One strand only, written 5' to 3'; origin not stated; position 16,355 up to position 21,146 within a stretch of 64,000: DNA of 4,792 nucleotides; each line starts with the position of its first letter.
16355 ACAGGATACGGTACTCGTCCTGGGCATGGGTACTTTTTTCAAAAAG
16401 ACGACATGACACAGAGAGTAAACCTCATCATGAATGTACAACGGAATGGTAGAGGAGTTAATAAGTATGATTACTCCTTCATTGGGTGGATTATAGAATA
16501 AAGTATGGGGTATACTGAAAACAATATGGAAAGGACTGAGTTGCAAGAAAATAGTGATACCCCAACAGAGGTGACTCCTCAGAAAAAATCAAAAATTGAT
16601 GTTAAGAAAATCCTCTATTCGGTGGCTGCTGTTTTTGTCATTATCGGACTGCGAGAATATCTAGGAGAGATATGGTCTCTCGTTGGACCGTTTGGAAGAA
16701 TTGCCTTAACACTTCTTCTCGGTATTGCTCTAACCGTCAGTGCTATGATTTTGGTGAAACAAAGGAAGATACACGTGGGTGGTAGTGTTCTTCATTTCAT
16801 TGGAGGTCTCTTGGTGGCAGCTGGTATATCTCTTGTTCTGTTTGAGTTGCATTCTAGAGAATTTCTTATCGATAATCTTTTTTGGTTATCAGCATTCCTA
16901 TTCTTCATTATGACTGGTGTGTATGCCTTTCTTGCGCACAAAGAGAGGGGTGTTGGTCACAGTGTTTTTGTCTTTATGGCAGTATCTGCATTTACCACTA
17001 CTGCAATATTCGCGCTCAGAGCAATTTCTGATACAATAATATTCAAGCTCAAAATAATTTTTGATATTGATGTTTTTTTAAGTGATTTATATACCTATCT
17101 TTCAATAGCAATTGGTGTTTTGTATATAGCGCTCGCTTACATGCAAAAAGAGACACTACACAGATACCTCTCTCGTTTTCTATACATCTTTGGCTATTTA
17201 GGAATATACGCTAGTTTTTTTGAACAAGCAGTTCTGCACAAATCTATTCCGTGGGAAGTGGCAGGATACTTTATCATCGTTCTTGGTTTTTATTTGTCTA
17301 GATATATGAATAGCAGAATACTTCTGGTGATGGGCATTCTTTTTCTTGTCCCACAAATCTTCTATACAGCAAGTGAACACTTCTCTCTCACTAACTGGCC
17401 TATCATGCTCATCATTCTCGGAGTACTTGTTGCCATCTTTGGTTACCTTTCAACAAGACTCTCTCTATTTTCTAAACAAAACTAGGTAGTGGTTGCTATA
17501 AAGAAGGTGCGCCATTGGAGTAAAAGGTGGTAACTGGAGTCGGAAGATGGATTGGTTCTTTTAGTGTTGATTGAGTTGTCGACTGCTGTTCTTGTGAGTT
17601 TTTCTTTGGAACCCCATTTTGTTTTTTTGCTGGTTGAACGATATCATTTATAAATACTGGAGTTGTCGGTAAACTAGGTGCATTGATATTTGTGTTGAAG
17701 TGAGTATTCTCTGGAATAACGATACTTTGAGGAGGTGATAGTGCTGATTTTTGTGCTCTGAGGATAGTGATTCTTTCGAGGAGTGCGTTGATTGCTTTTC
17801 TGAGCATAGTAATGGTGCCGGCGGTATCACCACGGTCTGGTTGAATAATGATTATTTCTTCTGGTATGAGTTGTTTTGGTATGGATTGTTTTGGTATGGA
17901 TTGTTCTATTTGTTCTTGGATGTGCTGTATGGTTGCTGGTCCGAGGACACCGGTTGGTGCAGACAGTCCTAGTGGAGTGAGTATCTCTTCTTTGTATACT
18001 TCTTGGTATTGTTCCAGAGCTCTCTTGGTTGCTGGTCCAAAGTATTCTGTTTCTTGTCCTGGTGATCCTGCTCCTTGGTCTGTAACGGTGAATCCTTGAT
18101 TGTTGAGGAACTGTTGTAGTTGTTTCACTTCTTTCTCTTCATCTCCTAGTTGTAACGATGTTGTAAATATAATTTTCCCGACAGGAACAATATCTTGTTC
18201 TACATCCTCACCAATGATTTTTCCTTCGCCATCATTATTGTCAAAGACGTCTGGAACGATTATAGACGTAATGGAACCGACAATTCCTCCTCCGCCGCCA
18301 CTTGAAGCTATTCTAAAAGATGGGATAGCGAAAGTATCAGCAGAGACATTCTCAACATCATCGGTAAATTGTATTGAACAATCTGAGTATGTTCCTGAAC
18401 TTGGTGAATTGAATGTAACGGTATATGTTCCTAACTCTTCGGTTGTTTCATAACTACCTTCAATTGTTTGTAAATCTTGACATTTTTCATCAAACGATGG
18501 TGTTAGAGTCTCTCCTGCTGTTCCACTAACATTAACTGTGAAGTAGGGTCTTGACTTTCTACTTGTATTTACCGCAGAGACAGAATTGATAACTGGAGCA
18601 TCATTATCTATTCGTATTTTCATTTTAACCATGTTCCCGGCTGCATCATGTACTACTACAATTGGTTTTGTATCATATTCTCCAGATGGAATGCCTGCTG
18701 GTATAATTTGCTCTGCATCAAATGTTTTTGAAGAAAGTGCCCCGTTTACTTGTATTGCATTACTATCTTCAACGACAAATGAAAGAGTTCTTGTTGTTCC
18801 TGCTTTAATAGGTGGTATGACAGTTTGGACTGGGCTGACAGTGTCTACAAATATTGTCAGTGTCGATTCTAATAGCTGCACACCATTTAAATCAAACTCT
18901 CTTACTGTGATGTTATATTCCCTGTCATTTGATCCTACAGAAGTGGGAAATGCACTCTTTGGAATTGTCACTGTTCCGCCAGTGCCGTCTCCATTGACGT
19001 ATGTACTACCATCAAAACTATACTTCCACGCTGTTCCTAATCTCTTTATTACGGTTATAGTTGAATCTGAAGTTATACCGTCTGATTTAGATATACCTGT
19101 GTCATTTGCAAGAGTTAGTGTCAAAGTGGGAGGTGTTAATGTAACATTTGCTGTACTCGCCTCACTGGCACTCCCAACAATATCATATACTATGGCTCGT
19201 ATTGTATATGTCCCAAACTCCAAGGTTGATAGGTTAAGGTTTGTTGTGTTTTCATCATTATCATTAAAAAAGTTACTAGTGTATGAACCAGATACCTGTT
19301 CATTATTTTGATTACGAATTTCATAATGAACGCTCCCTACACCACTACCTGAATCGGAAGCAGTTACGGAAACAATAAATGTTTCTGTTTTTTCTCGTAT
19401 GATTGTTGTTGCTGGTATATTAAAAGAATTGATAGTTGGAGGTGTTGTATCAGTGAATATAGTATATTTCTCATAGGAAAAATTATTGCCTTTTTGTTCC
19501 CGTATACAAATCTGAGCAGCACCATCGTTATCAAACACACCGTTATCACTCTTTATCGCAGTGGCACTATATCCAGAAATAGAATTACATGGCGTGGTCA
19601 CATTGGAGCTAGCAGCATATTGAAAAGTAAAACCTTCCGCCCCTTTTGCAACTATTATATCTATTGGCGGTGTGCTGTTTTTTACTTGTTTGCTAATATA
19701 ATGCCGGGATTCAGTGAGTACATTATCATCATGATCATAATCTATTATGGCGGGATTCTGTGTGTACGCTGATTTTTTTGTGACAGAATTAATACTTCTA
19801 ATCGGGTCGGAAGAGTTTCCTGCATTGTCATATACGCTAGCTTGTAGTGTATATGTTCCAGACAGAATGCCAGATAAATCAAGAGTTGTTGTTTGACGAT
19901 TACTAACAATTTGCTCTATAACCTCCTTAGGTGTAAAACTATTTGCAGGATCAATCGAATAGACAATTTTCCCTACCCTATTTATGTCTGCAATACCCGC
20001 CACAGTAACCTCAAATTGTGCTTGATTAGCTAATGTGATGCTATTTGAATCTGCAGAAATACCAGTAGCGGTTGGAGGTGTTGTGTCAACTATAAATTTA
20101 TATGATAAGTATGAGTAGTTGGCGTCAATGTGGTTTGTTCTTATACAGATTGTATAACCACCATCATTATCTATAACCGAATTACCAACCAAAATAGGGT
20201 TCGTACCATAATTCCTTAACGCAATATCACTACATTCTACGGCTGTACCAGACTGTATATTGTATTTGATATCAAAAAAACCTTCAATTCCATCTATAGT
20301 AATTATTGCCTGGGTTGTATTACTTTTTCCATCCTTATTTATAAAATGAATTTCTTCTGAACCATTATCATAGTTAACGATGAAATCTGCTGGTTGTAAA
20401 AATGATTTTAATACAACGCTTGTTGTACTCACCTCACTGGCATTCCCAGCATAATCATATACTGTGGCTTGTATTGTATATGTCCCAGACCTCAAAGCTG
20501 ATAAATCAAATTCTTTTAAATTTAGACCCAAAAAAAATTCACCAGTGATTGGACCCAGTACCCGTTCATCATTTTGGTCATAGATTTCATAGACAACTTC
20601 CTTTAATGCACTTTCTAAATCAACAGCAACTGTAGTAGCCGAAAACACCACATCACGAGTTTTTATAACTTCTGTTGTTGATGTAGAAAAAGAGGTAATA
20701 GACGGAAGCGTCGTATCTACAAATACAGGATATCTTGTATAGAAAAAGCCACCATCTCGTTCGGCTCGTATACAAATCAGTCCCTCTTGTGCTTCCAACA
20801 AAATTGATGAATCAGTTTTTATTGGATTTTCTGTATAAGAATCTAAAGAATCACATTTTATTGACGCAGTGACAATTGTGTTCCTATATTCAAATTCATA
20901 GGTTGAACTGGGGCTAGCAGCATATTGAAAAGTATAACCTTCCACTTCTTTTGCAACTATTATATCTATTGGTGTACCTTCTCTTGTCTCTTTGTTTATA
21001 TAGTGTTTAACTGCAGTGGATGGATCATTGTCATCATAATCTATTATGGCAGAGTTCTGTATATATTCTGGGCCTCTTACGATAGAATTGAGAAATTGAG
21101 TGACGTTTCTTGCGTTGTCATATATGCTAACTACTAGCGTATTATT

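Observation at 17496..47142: Tandem array of three giant cell-surface protein genes (6.0 + 12.4 + 11.1 kb) with a shared C-terminal peptidoglycan-binding anchor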

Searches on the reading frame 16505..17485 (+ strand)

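Call 47: search_protein_families(library=pfam, proteins=[window:16505-17485:+], max_evalue=0.01)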
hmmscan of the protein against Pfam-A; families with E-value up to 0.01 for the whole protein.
window:16505-17485:+ (326 aa): 1 family
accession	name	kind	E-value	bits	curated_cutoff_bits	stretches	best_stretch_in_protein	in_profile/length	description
PF09925.14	DUF2157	-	0.0016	18.6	32.4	1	30-111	34-112/146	Predicted membrane protein (DUF2157)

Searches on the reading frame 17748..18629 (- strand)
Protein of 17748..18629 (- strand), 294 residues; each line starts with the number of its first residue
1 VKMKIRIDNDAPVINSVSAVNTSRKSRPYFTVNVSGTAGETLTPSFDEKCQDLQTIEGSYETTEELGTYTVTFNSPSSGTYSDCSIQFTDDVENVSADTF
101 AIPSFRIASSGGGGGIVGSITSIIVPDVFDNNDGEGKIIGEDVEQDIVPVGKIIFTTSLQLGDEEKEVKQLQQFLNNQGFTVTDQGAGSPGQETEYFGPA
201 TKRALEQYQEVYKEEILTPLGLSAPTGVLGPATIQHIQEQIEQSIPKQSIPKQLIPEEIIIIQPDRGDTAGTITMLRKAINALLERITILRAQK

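Call 17: find_homologous_proteins(query=A2, max_evalue=0.001)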
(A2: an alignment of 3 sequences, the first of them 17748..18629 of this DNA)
Query A2 (3 sequences) (294 aa, profile of the alignment): 76 proteins with E <= 0.001 among 8000 candidates.
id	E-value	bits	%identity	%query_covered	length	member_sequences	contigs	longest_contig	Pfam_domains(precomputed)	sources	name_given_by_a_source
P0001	1.7e-31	128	44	29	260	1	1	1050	PF01471.24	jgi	jgi:peptidoglycan hydrolase-like protein with peptidoglycan-binding domain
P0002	1.8e-31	128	39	43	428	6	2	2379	PF01471.24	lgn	-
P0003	1.2e-25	109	53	24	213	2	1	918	PF01471.24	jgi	-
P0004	1.8e-23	101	30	54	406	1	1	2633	PF01471.24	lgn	-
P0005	2.9e-23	101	52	31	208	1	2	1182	PF01471.24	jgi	jgi:hypothetical protein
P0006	6.3e-23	100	53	29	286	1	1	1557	PF01471.24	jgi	-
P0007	1.1e-22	99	38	34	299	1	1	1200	PF01471.24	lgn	-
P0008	3.8e-20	90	54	29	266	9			PF00963.25,PF01471.24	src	-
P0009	4.7e-20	90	40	43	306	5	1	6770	PF01833.31,PF01471.24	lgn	-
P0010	1.4e-18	85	57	26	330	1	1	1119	PF01471.24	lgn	-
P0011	3.3e-18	84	57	26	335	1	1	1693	PF01471.24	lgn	-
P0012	4.7e-18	84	47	33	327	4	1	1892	PF01833.31,PF01471.24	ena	-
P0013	4.7e-18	84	41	41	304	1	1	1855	PF01833.31,PF01471.24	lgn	-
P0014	8.9e-18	83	51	28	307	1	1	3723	PF01833.31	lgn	-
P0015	9.0e-18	83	49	35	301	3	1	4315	PF04203.19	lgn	-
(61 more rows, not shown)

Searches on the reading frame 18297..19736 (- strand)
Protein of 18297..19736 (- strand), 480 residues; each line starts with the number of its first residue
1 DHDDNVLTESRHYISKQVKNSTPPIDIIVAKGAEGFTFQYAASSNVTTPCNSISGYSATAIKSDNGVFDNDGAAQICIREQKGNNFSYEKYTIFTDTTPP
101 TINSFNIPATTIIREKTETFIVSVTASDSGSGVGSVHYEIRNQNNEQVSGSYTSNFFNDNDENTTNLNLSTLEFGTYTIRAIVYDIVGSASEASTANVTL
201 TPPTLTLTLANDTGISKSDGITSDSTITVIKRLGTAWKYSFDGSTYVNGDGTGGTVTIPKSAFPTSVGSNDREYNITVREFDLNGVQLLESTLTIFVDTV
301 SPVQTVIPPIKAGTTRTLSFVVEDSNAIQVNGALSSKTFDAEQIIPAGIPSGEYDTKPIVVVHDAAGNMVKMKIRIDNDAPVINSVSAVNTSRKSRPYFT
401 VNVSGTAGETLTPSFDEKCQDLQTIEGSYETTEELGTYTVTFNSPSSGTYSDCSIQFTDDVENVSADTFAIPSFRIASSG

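Call 23: search_protein_families(library=pfam, proteins=[window:18297-19736:-], max_evalue=0.05)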
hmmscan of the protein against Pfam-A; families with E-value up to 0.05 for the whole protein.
window:18297-19736:- (480 aa): 3 families
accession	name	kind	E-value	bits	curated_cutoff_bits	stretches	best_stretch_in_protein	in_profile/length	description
PF19077.6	Big_13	-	7.9e-06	26.7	27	1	199-299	1-102/102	Bacterial Ig-like domain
PF15418.12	DUF4625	-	0.00031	21.5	27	1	328-376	82-128/131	Domain of unknown function (DUF4625)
PF24893.1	DUF7743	-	0.00034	20.8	27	1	95-150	2-54/120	Domain of unknown function (DUF7743)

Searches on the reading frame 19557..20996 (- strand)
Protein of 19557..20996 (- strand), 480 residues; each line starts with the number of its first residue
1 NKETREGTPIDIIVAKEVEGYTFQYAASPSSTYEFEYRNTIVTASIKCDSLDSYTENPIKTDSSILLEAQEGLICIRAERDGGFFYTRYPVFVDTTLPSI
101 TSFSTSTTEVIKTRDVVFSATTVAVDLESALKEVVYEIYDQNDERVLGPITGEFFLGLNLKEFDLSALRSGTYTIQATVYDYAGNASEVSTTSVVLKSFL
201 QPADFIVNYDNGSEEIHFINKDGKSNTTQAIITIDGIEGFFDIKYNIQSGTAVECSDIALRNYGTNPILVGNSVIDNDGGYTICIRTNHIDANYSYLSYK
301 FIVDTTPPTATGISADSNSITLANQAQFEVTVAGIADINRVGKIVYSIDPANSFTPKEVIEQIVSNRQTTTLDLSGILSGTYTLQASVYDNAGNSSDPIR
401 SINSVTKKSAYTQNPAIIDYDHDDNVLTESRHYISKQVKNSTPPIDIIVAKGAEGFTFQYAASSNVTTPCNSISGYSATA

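Call 23: search_protein_families(library=pfam, proteins=[window:19557-20996:-], max_evalue=0.05)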
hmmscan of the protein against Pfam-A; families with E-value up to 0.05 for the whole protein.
window:19557-20996:- (480 aa): 7 families
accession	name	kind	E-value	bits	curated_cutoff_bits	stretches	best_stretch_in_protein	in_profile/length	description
PF19077.6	Big_13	-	3.2e-08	34.4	27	2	166-195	70-99/102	Bacterial Ig-like domain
PF12245.14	Big_3_2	-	3.9e-07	30.7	23.3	1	170-197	94-121/122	Bacterial Ig-like domain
PF22352.2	K319L-like_PKD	-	3.5e-05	24.2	27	0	364-396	44-76/84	K319L-like, PKD domain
PF07495.19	Y_Y_Y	-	6.2e-05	23.3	26.6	0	371-403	29-61/65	Y_Y_Y domain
PF16403.11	Bact_surface_Ig-like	-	0.0026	18.2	27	0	379-402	46-69/71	Bacterial surface protein, Ig-like domain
PF18962.6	Por_Secre_tail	-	0.0079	16.9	27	0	130-178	18-63/75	Secretion system C-terminal sorting domain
PF00801.26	PKD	-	0.028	14.8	23.5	0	166-193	52-79/80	PKD domain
